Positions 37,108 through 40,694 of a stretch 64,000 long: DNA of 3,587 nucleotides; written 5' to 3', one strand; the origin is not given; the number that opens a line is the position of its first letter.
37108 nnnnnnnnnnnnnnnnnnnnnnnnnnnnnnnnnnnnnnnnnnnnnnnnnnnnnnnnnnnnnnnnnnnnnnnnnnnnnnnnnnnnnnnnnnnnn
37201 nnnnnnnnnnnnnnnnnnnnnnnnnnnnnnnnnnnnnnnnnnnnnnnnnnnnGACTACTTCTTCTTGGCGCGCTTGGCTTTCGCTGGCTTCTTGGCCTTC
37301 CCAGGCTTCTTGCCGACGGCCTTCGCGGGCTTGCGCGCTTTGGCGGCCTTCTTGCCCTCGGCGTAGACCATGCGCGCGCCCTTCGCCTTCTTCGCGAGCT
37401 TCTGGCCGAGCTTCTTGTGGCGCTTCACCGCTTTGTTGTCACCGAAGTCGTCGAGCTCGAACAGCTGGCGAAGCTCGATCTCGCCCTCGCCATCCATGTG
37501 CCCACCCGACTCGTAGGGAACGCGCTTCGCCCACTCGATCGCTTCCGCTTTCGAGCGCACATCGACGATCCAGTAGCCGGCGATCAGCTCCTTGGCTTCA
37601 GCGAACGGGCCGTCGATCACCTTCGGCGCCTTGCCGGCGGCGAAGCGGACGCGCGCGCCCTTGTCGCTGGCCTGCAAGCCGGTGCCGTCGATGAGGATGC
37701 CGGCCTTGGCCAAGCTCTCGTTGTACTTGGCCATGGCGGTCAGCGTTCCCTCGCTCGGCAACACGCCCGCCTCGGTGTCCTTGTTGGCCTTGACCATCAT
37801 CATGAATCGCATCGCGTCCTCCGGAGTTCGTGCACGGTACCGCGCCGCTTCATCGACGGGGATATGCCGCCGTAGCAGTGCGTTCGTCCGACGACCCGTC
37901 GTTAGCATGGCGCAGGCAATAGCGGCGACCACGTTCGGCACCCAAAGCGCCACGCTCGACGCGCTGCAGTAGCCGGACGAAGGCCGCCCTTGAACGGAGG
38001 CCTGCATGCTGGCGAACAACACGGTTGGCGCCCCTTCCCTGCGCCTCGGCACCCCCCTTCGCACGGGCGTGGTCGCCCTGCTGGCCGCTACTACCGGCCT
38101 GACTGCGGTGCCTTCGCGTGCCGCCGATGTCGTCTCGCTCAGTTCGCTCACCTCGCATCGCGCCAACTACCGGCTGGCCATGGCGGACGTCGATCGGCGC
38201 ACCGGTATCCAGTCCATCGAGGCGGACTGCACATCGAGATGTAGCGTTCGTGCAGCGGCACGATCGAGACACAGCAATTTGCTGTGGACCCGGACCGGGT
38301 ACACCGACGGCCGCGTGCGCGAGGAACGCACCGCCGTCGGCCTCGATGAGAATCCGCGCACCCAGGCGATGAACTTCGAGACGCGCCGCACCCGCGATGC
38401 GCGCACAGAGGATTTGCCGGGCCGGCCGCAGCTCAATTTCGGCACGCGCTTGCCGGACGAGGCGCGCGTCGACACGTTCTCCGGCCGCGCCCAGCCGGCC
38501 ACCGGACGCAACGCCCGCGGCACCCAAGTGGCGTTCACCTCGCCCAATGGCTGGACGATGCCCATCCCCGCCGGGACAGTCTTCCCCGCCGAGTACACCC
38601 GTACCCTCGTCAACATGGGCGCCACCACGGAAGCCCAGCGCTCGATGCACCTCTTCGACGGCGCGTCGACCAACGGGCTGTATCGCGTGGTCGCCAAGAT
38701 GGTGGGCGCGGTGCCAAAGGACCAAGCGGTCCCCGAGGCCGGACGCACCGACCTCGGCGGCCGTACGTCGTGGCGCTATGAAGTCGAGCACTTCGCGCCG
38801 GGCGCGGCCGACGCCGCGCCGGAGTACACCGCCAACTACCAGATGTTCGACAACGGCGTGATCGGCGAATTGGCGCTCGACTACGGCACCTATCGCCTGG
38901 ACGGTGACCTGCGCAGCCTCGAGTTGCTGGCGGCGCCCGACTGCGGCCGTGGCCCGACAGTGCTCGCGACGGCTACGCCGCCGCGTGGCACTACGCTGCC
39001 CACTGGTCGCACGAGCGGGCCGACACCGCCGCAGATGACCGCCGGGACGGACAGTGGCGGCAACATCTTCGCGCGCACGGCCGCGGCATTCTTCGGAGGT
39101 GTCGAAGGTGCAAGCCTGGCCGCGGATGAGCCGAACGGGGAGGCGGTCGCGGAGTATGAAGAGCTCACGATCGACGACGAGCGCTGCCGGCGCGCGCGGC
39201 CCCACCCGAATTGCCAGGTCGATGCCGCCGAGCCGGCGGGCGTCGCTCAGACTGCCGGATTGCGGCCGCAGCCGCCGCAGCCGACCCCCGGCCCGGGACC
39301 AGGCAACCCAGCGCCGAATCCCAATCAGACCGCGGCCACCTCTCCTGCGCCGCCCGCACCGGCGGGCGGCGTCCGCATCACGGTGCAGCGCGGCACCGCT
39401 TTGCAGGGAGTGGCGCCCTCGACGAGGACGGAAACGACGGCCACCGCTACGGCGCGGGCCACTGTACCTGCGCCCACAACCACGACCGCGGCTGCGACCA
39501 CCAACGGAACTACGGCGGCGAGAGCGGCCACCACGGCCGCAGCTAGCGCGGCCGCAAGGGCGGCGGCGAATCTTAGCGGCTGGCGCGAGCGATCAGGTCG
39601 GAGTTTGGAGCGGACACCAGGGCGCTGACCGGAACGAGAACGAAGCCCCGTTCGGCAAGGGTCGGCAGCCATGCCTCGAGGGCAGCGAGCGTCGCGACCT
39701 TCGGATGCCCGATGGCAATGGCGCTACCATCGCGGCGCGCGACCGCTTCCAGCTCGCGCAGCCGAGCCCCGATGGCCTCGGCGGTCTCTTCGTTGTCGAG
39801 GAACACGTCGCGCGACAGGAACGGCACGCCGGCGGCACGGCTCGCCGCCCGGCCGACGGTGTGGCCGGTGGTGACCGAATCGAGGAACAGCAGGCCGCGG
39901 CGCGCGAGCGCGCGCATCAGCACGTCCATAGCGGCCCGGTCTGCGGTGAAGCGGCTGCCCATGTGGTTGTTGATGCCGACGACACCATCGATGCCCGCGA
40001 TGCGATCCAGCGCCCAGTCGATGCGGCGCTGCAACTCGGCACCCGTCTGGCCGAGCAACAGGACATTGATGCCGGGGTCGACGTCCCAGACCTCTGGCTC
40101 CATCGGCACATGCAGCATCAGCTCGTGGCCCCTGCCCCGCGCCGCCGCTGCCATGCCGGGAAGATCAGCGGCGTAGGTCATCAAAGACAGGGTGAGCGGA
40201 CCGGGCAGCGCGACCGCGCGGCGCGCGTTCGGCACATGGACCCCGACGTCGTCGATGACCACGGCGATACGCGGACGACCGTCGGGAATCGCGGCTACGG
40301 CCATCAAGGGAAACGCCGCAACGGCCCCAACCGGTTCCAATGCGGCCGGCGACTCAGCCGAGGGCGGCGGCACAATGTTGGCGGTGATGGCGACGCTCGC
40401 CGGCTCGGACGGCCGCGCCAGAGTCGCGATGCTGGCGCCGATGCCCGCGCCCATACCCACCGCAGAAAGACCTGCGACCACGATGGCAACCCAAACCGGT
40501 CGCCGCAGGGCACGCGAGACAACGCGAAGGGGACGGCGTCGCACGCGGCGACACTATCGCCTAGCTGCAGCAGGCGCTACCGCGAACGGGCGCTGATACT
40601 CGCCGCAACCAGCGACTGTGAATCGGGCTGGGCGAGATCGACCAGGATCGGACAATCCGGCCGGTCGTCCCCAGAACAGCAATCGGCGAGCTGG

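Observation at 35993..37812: YciI-like protein with histone-H1-like Lys/Ala tail in a two-gene unit with a long ECF sigma factor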

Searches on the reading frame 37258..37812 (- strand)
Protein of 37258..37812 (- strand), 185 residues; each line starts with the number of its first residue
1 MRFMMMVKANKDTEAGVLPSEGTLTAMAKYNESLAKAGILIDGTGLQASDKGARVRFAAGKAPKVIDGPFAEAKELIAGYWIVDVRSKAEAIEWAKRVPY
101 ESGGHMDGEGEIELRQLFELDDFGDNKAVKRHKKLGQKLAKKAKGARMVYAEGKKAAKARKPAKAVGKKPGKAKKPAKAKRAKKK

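Call 4: search_protein_families(library=pfam, proteins=[window:37258-37812:-], max_evalue=0.01)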
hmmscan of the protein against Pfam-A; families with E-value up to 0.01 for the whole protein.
window:37258-37812:- (185 aa): 1 family
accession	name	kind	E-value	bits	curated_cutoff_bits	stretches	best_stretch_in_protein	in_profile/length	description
PF03795.20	YCII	-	2.6e-16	60.3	24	1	1-105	1-85/95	YCII-related domain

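Call 5: find_homologous_proteins(query=window:37258-37812:-, max_evalue=0.00001)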
Query window:37258-37812:- (185 aa): 7963 proteins with E <= 0.00001 among 8000 candidates; the best 120 are listed.
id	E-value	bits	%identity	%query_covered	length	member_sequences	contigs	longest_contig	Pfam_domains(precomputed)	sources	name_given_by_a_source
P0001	2.1e-109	381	99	100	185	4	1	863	PF03795.21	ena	-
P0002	1.0e-82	294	61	66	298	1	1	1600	PF03795.21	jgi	jgi:hypothetical protein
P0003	8.3e-79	281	84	71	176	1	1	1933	PF03795.21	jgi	jgi:hypothetical protein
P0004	3.0e-78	279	62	70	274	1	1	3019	PF03795.21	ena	-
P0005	4.7e-78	279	63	66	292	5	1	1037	PF03795.21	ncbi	-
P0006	2.5e-77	276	62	70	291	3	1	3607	PF03795.21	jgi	jgi:hypothetical protein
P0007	3.2e-77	276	-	-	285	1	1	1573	PF03795.21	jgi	-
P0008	3.2e-77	276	62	66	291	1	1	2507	PF03795.21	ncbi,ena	-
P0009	6.5e-77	275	63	70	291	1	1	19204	PF03795.21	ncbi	-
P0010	2.2e-76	273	-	-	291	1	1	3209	PF03795.21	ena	-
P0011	2.7e-76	273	-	-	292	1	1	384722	PF03795.21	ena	-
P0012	3.1e-76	273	66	66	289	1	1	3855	PF03795.21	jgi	jgi:hypothetical protein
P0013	3.2e-76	273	61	70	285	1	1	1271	PF03795.21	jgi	-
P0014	5.3e-76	272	62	70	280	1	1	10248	PF03795.21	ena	-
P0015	5.4e-76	272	51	88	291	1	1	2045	PF03795.21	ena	-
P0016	5.6e-76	272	-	-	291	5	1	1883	PF03795.21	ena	-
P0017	6.9e-76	272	59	70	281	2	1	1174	PF03795.21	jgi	jgi:hypothetical protein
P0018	6.9e-76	272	63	66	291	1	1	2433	PF03795.21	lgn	-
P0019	8.9e-76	271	63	66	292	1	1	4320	PF03795.21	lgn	-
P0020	8.9e-76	271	-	-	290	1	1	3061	PF03795.21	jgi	jgi:hypothetical protein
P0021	9.9e-76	271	-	-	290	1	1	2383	PF03795.21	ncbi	-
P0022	1.1e-75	271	62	70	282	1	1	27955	PF03795.21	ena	-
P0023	1.3e-75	271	60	66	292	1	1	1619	PF03795.21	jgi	jgi:hypothetical protein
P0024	1.5e-75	271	-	-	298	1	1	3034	PF03795.21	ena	-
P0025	1.6e-75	271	59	70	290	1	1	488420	PF03795.21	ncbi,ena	-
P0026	1.8e-75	270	-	-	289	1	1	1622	PF03795.21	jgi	-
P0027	1.9e-75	270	-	-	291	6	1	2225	PF03795.21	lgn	-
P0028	2.8e-75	270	-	-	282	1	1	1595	PF03795.21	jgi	jgi:hypothetical protein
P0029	2.8e-75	270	60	70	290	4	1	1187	PF03795.21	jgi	jgi:hypothetical protein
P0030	2.9e-75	270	61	66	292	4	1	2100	PF03795.21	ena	-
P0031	3.5e-75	269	-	-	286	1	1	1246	PF03795.21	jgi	-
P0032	4.2e-75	269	-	-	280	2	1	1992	PF03795.21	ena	-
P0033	4.7e-75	269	52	88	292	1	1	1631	PF03795.21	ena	-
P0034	9.1e-75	268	-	-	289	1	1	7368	PF03795.21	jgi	-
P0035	1.3e-74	268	-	-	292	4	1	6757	PF03795.21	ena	-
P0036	1.6e-74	267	-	-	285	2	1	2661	PF03795.21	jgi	jgi:hypothetical protein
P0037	2.0e-74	267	-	-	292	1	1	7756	PF03795.21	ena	-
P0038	2.1e-74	267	66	66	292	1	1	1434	PF03795.21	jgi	jgi:hypothetical protein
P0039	2.2e-74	267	63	66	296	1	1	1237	PF03795.21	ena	-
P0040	2.8e-74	267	-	-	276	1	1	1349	PF03795.21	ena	-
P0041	2.9e-74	266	60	70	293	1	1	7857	PF03795.21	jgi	jgi:hypothetical protein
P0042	3.8e-74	266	-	-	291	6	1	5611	PF03795.21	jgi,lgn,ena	-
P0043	4.9e-74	266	-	-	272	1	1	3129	PF03795.21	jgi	jgi:hypothetical protein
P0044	5.3e-74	266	-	-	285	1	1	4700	PF03795.21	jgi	jgi:hypothetical protein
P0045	5.7e-74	265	61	70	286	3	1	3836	PF03795.21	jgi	-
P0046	6.4e-74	265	-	-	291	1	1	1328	PF03795.21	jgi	jgi:hypothetical protein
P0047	6.7e-74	265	-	-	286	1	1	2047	PF03795.21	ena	-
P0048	9.0e-74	265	-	-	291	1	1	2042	PF03795.21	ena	-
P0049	9.6e-74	265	-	-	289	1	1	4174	PF03795.21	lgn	-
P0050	1.1e-73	265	-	-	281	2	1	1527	PF03795.21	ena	-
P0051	1.1e-73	265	-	-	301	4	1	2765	PF03795.21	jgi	-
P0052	1.2e-73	264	-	-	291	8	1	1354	PF03795.21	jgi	jgi:hypothetical protein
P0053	1.3e-73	264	-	-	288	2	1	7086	PF03795.21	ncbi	-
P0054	1.3e-73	264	-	-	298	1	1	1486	PF03795.21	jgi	jgi:hypothetical protein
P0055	1.4e-73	264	-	-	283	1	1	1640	PF03795.21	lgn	-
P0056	1.5e-73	264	-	-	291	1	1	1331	PF03795.21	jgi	jgi:hypothetical protein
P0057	1.5e-73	264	-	-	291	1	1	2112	PF03795.21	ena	-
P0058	1.6e-73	264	58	70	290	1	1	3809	PF03795.21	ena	-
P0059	1.9e-73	264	-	-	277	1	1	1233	PF03795.21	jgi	jgi:hypothetical protein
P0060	1.9e-73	264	-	-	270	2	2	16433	PF03795.21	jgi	jgi:hypothetical protein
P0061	2.3e-73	264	61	70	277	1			PF03795.21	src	-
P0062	2.3e-73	264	-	-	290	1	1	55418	PF03795.21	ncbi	-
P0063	2.4e-73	263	61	70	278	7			PF03795.21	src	-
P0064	2.7e-73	263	-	-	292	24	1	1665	PF03795.21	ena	-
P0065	4.1e-73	263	-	-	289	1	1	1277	PF03795.21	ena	-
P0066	4.3e-73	263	-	-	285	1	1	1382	PF03795.21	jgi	jgi:hypothetical protein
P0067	5.3e-73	262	-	-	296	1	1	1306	PF03795.21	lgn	-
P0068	6.3e-73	262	-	-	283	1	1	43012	PF03795.21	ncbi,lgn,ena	-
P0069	6.6e-73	262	-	-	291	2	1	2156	PF03795.21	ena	-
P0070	6.7e-73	262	-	-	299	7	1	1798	PF03795.21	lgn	-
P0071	6.9e-73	262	59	70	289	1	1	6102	PF03795.21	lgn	-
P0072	9.0e-73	262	60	70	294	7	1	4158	PF03795.21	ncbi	-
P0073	9.4e-73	262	60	66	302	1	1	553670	PF03795.21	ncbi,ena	-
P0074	1.2e-72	261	-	-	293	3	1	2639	PF03795.21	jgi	jgi:hypothetical protein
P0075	1.2e-72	261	-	-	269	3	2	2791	PF03795.21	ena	-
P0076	1.2e-72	261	63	66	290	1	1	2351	PF03795.21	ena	-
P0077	1.2e-72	261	-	-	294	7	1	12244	PF03795.21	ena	-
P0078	1.5e-72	261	-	-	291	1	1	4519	PF03795.21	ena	-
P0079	1.7e-72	261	-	-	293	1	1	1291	PF03795.21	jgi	jgi:hypothetical protein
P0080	1.7e-72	261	-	-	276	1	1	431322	PF03795.21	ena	-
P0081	1.9e-72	261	-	-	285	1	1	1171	PF03795.21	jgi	jgi:hypothetical protein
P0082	1.9e-72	261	-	-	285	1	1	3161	PF03795.21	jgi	jgi:hypothetical protein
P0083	2.3e-72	260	-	-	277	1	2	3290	PF03795.21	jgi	jgi:hypothetical protein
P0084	2.3e-72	260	-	-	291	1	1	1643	PF03795.21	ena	-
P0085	2.9e-72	260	-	-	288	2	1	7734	PF03795.21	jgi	-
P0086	3.1e-72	260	-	-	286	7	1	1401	PF03795.21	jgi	-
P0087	4.2e-72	259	-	-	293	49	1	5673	PF03795.21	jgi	-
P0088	4.6e-72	259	-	-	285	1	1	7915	PF03795.21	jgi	jgi:hypothetical protein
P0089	5.3e-72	259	-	-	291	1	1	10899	PF03795.21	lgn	-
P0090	5.8e-72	259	-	-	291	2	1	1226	PF03795.21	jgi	jgi:hypothetical protein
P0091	5.8e-72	259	-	-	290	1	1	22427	PF03795.21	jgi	jgi:hypothetical protein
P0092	7.9e-72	259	54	88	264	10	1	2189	PF03795.21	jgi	-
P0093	8.2e-72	258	-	-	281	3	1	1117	PF03795.21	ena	-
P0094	8.5e-72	258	-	-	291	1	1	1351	PF03795.21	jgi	jgi:hypothetical protein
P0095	9.9e-72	258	-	-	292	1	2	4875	PF03795.21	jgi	jgi:hypothetical protein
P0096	1.0e-71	258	-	-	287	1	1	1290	PF03795.21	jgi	jgi:hypothetical protein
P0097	1.1e-71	258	-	-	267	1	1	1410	PF03795.21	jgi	jgi:hypothetical protein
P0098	1.1e-71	258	-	-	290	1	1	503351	PF03795.21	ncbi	-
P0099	1.3e-71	258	-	-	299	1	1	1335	PF03795.21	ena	-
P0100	1.4e-71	258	-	-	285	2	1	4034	PF03795.21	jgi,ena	-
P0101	1.5e-71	258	-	-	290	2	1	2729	PF03795.21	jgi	-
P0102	1.5e-71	258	-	-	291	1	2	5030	PF03795.21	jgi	jgi:hypothetical protein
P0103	1.7e-71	257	-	-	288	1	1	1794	PF03795.21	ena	-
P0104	1.8e-71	257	-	-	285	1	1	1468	PF03795.21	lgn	-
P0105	1.9e-71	257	-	-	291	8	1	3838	PF03795.21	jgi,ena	-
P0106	2.0e-71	257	-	-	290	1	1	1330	PF03795.21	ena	-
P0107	2.4e-71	257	-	-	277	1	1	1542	PF03795.21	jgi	jgi:hypothetical protein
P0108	2.8e-71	257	-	-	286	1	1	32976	PF03795.21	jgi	jgi:hypothetical protein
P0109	2.9e-71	257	-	-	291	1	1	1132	PF03795.21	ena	-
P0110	3.3e-71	256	-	-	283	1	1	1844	PF03795.21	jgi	jgi:hypothetical protein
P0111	3.4e-71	256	-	-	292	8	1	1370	PF03795.21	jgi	jgi:hypothetical protein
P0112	3.6e-71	256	-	-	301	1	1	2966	PF03795.21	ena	-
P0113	4.2e-71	256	-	-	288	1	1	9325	PF03795.21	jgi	jgi:hypothetical protein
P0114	4.2e-71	256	-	-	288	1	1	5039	PF03795.21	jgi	-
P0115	4.4e-71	256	-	-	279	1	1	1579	PF03795.21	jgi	jgi:hypothetical protein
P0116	4.4e-71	256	-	-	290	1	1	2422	PF03795.21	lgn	-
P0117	5.0e-71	256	-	-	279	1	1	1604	PF03795.21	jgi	jgi:hypothetical protein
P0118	5.4e-71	256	-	-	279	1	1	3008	PF03795.21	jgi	jgi:hypothetical protein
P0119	6.8e-71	255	-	-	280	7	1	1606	PF03795.21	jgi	jgi:hypothetical protein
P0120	7.2e-71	255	-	-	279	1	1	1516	PF03795.21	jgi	jgi:hypothetical protein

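Call 10: find_encoding_contigs(protein=P0003, flank=5000)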
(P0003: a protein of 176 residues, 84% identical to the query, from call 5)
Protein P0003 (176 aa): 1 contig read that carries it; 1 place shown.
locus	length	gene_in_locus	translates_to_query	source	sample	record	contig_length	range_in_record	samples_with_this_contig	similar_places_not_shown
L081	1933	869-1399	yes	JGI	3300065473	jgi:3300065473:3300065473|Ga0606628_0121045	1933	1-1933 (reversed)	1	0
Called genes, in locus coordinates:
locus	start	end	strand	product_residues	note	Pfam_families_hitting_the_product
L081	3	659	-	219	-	?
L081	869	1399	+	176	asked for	PF03795:YCII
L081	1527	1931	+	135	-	?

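Call 14: find_related_loci(query=window:37258-37812:-, collection=metagenome_contigs, flank=4000)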
Query window:37258-37812:- (185 aa) in metagenome_contigs; peptide patterns used: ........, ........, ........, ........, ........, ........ (x = any residue, [..] = any of these).
600 stretches matched a pattern (row limit reached: there are more); 534 encode a relative of the query (tblastn E <= 1e-3); the best 80 are kept; 80 distinct loci.
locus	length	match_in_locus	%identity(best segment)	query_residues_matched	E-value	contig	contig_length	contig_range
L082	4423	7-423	67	1-142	7e-59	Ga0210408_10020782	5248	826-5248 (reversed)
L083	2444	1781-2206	65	1-143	6e-59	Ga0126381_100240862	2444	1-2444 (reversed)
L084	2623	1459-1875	65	1-142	2e-58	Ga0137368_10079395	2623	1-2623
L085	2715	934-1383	61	1-152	7e-58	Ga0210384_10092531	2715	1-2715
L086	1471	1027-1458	65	1-147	8e-60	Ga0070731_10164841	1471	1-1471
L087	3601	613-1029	66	1-142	1e-57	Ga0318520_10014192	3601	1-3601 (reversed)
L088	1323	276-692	65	1-142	7e-60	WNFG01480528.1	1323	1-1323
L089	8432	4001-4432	64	1-147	2e-56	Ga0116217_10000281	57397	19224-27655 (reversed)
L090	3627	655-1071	61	1-142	2e-56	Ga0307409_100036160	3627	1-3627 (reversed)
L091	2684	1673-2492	63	1-142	3e-56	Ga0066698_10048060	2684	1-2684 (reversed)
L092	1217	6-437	62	1-146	3e-59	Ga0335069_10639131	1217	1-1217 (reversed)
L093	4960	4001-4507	55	1-172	5e-56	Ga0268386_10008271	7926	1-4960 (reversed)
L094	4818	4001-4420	63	1-142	4e-56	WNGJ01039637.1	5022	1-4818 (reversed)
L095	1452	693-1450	61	1-142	3e-58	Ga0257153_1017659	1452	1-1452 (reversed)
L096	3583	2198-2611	64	1-141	7e-56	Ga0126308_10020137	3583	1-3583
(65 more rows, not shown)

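Call 21: find_encoding_contigs(protein=P0001, flank=5000)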
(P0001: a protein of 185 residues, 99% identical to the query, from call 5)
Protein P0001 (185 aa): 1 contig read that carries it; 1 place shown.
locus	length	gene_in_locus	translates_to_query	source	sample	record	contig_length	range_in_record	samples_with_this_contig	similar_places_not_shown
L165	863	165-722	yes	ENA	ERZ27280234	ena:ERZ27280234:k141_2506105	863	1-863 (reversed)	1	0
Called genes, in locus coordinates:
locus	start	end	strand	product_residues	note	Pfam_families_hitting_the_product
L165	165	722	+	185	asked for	PF03795:YCII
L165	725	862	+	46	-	?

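Call 37: search_solved_structures(query=window:37258-37812:-, max_evalue=0.01, show_alignments=1)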
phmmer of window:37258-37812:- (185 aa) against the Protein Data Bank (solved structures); distinct sequences matched with E-value up to 0.01: 1.
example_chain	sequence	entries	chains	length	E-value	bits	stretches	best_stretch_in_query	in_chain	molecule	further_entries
1s7i_A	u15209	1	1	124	5.6e-08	35.9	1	26-100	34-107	hypothetical protein PA1349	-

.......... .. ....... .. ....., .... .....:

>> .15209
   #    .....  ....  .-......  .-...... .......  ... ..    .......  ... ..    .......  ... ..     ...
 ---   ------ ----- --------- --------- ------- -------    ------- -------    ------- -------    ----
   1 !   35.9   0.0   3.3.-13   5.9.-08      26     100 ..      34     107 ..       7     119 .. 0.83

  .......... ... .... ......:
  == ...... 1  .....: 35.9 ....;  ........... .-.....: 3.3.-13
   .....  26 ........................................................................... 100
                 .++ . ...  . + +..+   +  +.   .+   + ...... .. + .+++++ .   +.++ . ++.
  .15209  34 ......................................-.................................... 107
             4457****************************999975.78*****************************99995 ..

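Call 43: search_protein_families(library=ncbifam, proteins=[window:37258-37812:-], max_evalue=1)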
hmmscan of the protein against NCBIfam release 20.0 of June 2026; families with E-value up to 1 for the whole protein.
window:37258-37812:- (185 aa): 0 families

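Call 48: predict_structure(alignment_id=A2)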
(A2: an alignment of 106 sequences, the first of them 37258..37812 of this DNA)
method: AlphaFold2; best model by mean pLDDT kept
length: 185 residues; sequences in the alignment: 106
mean_pLDDT: 76.9   pTM: 0.66
mean pLDDT of the five models: 76.9, 76.1, 76.0, 75.6, 69.6
residues with pLDDT >= 90: 80; 70-90: 53; 50-70: 13; < 50: 39
segments of 3 or more residues with pLDDT < 50: 147-185
pLDDT, mean of each block of 10 residues (from residue 1): 92 75 88 97 85 94 93 82 97 93 66 93 93 92 57 37 34 36 36
secondary structure, 60 per line:
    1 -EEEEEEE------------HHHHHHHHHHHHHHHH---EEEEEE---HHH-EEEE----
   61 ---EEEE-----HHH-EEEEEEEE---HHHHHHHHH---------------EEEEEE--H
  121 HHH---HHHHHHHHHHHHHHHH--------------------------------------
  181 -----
elements in order: E2-8 H21-36 E40-45 E53-56 E64-67 E77-84 H88-96 E112-117 H120-123 H127-142

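Call 55: fold_search(model_id=the predicted structure, library=pdb)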
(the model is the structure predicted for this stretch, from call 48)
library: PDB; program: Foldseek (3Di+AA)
matches with E <= 10: 668; with E <= 0.001: 1
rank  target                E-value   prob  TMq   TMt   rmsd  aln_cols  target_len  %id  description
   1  1s7i                  9.8e-07  1.00  0.49  0.69   3.7       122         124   24  1.8 A Crystal Structure of a Protein of Unknown Function PA1349 from Pseudomonas aeruginosa (released 2004-08-24)
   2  6yc7_A                4.0e-03  0.92  0.27  0.41   9.6       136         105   15  Structure of adenylylated C. glutamicum GlnK (released 2021-03-24)
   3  4cnz_A                6.7e-03  0.96  0.27  0.44  10.9       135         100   12  Structure of PII signaling protein GlnZ from Azospirillum brasilense in complex with adenosine diphosphate (released 2014-05-28)
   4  4co3_A                7.6e-03  0.87  0.25  0.38  10.3       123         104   14  Structure of PII signaling protein GlnZ from Azospirillum brasilense in complex with adenosine triphosphate (released 2014-05-28)
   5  4co3_B                7.6e-03  0.87  0.24  0.38  10.1       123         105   12  Structure of PII signaling protein GlnZ from Azospirillum brasilense in complex with adenosine triphosphate (released 2014-05-28)
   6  6yc6_C                8.0e-03  0.75  0.24  0.36   9.8       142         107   14  Structure of C. glutamicum GlnK (released 2021-03-24)
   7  6yc7_D                8.0e-03  0.72  0.25  0.38   9.6       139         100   13  Structure of adenylylated C. glutamicum GlnK (released 2021-03-24)
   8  4lbp                  8.6e-03  0.98  0.29  0.51   7.8       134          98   11  5-chloro-2-hydroxyhydroquinone dehydrochlorinase (TftG) from Burkholderia phenoliruptrix AC1100: Complex with 2,5-dihydr (released 2013-08-28)
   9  2ns1_B                8.6e-03  0.72  0.24  0.32  11.4       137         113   13  Crystal structure of the e. coli ammonia channel AMTB complexed with the signal transduction protein GLNK (released 2006-12-26)
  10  5ovo_B                1.0e-02  0.91  0.25  0.40  10.9       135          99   12  Structure of DraG-GlnZ-delta42-54 complex from Azospirillum brasilense (released 2017-10-11)
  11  6yc6_B                1.0e-02  0.80  0.26  0.38   9.9       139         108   15  Structure of C. glutamicum GlnK (released 2021-03-24)
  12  7pub_CF               1.1e-02  0.82  0.31  0.36  10.2       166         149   12  Late assembly intermediate of the Trypanosoma brucei mitoribosomal small subunit (released 2022-05-04)
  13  6yc7_B                1.1e-02  0.77  0.27  0.40   9.2       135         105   14  Structure of adenylylated C. glutamicum GlnK (released 2021-03-24)
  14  1gnk_B                1.1e-02  0.77  0.26  0.39  11.3       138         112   14  GLNK, A SIGNAL PROTEIN FROM E. COLI (released 1999-07-23)
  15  4co0_B                1.2e-02  0.85  0.27  0.41  10.6       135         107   12  Structure of PII signaling protein GlnZ from Azospirillum brasilense in complex with adenosine diphosphate (released 2014-05-28)
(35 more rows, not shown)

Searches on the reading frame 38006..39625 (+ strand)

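Call 4: search_protein_families(library=pfam, proteins=[window:38006-39625:+], max_evalue=0.01)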
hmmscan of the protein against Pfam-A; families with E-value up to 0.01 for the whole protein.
window:38006-39625:+ (540 aa): 1 family
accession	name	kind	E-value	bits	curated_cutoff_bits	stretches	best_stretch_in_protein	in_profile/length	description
PF08904.16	EipB_like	-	1.5e-30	107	25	1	155-308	94-248/249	EipB-like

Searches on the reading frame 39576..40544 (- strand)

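Call 4: search_protein_families(library=pfam, proteins=[window:39576-40544:-], max_evalue=0.01)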
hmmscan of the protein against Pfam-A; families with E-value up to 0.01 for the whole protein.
window:39576-40544:- (323 aa): 1 family
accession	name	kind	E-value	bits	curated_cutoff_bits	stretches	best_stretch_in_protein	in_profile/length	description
PF04748.18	Polysacc_deac_2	-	4.8e-73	245.2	27.5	1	95-310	1-212/212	Divergent polysaccharide deacetylase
